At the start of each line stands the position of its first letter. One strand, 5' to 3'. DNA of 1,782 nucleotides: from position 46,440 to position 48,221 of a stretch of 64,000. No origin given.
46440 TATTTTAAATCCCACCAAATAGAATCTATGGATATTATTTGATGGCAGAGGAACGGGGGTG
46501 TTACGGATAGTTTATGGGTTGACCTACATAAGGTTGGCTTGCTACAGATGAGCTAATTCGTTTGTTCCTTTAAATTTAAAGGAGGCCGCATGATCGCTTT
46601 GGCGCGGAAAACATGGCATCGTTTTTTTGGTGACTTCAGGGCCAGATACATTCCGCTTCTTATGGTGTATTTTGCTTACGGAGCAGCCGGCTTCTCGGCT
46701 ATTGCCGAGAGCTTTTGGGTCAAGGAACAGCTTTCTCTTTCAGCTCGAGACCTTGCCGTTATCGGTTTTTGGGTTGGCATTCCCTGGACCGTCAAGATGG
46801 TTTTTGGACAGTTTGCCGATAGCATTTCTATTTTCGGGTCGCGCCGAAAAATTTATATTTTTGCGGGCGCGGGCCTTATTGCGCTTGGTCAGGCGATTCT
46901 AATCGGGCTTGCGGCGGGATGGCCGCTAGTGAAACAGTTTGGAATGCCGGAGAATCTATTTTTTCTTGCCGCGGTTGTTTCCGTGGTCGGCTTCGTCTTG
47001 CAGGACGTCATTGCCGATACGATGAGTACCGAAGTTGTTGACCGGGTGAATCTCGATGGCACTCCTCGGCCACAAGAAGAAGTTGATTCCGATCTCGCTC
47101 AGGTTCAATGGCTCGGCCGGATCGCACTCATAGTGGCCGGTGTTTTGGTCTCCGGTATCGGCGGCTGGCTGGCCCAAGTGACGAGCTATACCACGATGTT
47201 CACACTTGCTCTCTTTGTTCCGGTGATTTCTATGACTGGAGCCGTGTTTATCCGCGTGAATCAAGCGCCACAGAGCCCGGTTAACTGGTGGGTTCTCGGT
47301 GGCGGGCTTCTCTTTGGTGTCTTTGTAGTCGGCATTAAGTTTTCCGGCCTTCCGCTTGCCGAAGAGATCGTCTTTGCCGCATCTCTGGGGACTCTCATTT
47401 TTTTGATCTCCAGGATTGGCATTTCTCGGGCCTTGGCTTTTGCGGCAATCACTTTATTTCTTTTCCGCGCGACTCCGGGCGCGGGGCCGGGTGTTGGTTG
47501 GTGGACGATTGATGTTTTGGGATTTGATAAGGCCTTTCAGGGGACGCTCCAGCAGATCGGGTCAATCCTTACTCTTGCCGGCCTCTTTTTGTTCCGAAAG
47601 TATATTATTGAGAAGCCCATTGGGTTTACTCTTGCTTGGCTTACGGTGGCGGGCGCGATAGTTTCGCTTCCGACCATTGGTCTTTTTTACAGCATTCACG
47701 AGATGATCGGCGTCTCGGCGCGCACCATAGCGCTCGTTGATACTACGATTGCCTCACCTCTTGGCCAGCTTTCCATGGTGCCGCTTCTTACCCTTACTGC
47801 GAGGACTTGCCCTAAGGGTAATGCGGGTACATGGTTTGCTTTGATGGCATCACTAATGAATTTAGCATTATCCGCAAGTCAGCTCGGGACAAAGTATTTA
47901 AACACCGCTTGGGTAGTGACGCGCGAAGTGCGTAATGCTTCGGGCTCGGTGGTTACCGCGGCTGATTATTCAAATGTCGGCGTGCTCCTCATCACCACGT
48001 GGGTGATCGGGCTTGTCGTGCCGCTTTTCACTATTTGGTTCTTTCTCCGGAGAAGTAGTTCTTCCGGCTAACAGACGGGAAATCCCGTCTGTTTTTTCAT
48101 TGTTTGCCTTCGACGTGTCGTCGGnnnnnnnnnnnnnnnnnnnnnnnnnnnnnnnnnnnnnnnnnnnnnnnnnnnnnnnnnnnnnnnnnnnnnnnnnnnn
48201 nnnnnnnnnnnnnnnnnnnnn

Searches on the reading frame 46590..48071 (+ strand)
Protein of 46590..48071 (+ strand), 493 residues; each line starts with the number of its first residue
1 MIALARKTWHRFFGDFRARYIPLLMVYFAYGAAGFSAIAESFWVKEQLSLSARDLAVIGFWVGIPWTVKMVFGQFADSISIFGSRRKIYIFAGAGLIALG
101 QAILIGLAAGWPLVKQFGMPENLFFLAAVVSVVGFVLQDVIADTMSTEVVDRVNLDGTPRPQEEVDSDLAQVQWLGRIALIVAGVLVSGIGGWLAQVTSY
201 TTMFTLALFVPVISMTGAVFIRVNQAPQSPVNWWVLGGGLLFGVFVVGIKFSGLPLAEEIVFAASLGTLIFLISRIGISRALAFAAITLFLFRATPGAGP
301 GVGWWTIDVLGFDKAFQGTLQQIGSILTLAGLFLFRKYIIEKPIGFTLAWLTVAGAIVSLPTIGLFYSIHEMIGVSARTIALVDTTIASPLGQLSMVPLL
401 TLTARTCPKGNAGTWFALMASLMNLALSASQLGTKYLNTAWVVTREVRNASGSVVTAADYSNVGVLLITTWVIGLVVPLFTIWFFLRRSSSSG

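Call 14: search_protein_families(library=pfam, proteins=[window:46590-48071:+], max_evalue=0.0001)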
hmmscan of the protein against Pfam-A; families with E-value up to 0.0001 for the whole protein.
window:46590-48071:+ (493 aa): 1 family
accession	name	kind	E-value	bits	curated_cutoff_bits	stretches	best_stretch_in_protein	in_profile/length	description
PF03092.22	BT1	-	3.2e-31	108.9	22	1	32-480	4-409/432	BT1 family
